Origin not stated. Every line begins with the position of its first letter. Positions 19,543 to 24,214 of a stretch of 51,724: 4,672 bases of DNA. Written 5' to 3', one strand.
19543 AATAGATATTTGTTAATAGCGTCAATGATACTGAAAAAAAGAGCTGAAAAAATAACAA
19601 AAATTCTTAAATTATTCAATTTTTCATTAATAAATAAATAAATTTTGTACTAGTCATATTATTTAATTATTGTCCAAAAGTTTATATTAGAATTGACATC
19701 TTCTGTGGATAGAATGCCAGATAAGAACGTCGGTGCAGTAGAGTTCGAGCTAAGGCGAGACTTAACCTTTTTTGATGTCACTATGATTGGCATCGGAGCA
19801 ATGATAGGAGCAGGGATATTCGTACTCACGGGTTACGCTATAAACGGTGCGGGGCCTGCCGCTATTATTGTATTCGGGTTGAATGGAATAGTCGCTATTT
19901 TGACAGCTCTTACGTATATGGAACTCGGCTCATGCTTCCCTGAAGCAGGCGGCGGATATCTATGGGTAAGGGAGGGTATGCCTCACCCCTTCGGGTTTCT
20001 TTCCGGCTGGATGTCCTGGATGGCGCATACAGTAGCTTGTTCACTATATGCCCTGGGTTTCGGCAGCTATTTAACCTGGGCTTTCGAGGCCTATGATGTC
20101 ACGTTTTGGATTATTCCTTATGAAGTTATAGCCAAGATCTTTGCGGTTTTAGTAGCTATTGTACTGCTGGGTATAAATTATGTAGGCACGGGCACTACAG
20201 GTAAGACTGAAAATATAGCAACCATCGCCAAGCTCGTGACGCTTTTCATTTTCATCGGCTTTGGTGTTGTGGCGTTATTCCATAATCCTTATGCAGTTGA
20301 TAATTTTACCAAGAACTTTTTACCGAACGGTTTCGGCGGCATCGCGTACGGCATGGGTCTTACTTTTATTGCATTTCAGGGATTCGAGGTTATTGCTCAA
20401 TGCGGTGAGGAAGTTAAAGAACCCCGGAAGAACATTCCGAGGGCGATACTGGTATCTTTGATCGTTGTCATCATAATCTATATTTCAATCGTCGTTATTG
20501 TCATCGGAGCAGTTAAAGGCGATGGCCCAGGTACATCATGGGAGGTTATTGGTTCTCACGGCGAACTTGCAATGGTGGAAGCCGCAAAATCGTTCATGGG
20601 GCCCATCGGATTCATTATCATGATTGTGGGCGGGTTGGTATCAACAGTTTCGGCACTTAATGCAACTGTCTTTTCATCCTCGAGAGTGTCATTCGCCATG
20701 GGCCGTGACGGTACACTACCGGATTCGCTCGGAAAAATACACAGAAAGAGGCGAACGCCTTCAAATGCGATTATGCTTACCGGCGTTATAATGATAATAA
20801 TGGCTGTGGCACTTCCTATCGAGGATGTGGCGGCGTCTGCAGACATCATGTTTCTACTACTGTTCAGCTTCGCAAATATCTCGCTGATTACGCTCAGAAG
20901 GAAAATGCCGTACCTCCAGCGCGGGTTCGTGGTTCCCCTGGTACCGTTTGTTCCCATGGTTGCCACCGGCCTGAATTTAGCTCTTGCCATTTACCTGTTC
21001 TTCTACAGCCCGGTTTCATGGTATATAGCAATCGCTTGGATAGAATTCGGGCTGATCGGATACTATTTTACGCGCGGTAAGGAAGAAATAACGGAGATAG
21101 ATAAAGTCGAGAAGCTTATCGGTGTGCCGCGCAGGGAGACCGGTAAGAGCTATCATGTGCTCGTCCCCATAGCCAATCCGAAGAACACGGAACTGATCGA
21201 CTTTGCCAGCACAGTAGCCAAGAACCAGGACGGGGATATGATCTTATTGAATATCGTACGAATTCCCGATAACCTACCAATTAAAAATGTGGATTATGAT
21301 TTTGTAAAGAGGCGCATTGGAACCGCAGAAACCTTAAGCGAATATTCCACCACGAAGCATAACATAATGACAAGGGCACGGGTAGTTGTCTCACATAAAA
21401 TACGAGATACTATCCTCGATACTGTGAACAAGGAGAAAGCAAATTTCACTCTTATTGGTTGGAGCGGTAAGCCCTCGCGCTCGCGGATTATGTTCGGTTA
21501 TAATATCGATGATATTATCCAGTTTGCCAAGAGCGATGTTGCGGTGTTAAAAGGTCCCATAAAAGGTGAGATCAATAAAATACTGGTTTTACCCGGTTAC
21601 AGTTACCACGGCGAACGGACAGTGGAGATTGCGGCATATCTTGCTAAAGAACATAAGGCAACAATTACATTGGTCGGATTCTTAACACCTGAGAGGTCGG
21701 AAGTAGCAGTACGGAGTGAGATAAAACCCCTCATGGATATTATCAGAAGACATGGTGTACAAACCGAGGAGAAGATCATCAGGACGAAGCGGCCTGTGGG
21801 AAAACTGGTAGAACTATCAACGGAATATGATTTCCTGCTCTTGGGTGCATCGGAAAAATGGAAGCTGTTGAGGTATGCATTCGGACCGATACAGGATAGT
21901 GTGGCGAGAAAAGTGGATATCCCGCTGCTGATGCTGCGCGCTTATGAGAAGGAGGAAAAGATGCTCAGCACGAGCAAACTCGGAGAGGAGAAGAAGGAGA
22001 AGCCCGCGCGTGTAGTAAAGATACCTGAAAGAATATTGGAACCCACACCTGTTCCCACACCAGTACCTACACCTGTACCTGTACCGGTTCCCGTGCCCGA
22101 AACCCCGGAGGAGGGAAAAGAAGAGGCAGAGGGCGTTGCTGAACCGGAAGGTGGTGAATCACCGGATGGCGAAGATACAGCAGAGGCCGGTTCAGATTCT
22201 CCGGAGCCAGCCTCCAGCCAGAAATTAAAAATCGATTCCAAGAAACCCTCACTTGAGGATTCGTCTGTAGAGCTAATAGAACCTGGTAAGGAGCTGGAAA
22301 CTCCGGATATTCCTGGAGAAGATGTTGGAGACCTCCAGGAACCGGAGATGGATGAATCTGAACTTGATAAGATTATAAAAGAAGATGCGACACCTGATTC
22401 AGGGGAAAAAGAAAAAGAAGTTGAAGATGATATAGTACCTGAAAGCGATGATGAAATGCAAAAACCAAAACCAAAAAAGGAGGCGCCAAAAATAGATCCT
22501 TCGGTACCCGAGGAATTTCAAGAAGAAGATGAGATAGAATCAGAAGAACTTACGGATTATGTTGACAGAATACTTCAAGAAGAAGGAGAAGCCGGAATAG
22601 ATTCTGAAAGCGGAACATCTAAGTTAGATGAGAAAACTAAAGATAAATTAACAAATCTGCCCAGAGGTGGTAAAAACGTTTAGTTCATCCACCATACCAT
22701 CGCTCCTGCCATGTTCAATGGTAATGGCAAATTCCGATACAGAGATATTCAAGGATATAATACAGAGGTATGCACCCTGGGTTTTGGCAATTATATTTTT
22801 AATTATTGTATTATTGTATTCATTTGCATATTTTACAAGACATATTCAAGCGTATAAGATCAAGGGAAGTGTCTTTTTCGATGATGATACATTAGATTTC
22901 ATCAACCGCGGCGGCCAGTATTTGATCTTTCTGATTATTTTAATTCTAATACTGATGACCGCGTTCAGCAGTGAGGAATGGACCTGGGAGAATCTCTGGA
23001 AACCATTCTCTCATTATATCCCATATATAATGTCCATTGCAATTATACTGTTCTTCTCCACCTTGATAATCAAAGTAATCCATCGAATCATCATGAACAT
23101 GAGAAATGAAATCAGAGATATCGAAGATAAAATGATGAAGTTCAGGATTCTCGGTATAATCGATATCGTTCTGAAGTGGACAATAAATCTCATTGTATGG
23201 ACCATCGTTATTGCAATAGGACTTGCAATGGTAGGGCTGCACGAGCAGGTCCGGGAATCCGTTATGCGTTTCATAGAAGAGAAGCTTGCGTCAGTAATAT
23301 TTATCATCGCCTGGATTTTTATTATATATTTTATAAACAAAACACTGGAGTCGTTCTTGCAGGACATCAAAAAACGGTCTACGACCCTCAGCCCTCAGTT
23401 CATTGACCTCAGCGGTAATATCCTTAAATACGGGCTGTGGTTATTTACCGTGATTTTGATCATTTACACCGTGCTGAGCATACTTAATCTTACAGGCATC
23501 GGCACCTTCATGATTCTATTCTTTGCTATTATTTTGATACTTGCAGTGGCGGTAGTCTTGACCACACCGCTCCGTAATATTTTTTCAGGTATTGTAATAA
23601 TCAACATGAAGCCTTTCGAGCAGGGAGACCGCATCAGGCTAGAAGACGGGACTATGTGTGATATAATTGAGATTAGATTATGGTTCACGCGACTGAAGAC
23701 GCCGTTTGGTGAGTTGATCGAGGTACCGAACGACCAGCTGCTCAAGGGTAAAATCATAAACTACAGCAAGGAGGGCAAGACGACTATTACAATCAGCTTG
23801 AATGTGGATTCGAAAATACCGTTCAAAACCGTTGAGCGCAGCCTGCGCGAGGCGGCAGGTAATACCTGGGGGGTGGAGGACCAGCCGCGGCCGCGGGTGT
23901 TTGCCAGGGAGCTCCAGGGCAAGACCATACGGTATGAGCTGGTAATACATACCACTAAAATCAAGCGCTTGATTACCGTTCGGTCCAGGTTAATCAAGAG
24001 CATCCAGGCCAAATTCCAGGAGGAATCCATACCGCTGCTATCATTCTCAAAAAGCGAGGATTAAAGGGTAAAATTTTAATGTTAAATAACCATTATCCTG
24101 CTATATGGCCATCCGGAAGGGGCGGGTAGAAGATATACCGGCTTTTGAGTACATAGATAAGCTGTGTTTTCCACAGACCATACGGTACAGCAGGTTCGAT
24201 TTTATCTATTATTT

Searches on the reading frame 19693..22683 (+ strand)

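Call 19: search_protein_families(library=pfam, proteins=[window:19693-22683:+], max_evalue=0.001)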
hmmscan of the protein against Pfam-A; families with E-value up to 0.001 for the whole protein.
window:19693-22683:+ (996 aa): 3 families
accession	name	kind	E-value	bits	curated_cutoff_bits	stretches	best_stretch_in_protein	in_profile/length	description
PF13520.12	AA_permease_2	-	2.1e-57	195.4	27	1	24-441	1-410/427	Amino acid permease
PF00324.27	AA_permease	-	2.8e-54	185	24.6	1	28-459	1-459/470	Amino acid permease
PF00582.32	Usp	-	8.5e-17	62.5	24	1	488-620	4-141/141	Universal stress protein family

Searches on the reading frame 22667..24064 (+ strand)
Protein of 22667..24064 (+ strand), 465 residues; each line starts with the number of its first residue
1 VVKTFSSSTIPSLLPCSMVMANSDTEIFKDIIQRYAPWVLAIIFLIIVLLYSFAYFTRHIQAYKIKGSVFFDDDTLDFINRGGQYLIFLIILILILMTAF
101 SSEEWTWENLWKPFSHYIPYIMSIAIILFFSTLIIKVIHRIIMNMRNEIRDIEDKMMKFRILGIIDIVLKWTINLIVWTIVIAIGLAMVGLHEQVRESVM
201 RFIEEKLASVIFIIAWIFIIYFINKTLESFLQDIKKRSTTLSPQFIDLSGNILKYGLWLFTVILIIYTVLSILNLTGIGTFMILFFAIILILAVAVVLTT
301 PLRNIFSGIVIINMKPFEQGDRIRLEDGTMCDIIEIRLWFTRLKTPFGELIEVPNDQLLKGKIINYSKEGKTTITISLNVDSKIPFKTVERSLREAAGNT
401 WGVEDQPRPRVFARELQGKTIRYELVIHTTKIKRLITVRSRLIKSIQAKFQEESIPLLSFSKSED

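Call 19: search_protein_families(library=pfam, proteins=[window:22667-24064:+], max_evalue=0.001)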
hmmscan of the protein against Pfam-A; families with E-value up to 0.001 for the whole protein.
window:22667-24064:+ (465 aa): 1 family
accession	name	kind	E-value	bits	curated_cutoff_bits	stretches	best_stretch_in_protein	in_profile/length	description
PF00924.24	MS_channel_2nd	-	1.1e-13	51.5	20.2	1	301-368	2-68/68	Mechanosensitive ion channel, beta-domain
